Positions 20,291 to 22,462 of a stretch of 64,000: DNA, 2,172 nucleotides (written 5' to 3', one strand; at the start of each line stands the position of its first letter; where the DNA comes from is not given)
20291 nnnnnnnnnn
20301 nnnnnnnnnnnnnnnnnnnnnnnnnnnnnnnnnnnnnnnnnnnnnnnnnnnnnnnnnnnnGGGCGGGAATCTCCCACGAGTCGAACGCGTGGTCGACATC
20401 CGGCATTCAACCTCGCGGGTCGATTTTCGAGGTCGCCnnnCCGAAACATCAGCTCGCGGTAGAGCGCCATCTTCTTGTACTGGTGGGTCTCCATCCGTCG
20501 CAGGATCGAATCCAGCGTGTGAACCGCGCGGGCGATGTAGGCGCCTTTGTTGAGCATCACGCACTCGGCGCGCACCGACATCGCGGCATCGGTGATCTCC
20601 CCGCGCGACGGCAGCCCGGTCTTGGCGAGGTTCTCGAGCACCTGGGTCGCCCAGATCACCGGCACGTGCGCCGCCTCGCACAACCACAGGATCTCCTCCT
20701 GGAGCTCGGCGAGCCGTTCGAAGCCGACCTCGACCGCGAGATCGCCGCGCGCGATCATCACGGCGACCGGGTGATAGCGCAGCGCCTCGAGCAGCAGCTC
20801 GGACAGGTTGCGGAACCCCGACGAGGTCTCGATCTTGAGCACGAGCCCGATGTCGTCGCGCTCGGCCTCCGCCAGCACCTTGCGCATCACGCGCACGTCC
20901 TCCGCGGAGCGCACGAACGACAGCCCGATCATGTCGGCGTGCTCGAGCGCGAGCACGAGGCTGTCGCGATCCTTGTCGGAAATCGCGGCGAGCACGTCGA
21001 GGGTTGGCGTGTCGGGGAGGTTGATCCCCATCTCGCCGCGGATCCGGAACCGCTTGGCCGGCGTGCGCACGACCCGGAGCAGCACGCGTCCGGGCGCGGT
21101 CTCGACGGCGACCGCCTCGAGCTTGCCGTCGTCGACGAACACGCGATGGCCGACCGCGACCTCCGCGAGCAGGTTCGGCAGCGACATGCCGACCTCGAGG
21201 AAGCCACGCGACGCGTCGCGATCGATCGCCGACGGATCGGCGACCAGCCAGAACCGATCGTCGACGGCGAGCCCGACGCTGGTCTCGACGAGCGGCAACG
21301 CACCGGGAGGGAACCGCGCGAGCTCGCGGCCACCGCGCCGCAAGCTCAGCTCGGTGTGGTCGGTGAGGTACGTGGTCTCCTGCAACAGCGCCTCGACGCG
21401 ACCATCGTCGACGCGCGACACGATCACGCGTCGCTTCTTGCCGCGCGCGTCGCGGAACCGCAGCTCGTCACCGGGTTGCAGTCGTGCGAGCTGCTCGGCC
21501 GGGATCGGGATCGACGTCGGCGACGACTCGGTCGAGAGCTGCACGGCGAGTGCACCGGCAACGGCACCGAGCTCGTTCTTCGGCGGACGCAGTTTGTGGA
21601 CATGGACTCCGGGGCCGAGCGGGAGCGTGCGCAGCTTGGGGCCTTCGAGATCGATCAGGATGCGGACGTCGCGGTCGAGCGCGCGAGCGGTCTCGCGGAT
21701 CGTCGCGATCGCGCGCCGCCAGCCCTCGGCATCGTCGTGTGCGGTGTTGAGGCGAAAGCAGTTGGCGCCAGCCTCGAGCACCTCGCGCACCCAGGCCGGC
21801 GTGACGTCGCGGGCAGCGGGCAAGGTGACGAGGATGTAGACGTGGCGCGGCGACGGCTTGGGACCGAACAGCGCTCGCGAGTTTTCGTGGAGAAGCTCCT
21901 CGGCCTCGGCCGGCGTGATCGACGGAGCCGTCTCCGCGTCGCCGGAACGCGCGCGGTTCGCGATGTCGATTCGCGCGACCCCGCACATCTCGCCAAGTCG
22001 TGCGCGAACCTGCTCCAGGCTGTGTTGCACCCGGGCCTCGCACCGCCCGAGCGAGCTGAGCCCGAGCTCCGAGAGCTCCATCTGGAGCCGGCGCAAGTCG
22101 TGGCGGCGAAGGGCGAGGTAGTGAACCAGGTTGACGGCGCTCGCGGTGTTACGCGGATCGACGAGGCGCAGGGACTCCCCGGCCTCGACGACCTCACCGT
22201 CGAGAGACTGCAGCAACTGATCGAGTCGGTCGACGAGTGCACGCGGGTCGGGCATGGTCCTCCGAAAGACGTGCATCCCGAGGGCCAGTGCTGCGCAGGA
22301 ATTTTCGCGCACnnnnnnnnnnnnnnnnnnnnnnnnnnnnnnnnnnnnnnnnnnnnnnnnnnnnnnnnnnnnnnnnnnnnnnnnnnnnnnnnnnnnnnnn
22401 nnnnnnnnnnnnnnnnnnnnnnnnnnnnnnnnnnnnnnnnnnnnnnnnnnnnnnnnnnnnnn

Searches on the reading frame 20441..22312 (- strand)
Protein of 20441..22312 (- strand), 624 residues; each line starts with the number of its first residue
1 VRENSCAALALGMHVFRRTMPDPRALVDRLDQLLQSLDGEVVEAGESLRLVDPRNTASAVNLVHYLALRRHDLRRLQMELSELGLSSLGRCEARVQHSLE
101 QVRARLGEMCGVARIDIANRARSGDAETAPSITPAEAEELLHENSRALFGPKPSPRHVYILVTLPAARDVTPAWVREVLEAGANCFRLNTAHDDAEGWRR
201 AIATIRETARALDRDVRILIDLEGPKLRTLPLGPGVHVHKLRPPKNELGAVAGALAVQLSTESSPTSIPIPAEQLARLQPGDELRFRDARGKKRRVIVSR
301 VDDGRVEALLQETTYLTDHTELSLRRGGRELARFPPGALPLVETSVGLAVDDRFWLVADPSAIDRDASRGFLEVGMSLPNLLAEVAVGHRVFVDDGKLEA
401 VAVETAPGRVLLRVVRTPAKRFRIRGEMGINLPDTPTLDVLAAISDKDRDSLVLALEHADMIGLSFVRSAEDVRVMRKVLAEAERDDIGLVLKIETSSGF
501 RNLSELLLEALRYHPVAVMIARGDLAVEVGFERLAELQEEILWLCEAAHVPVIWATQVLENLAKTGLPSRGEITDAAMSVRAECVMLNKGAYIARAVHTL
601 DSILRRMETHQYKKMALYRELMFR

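Call 60: search_protein_families(library=pfam, proteins=[window:20441-22312:-], max_evalue=0.001)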
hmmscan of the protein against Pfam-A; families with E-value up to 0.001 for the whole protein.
window:20441-22312:- (624 aa): 1 family
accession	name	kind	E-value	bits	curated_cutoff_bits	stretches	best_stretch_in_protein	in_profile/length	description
PF00224.27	PK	-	6.5e-48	163.9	30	2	374-588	109-315/328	Pyruvate kinase, barrel domain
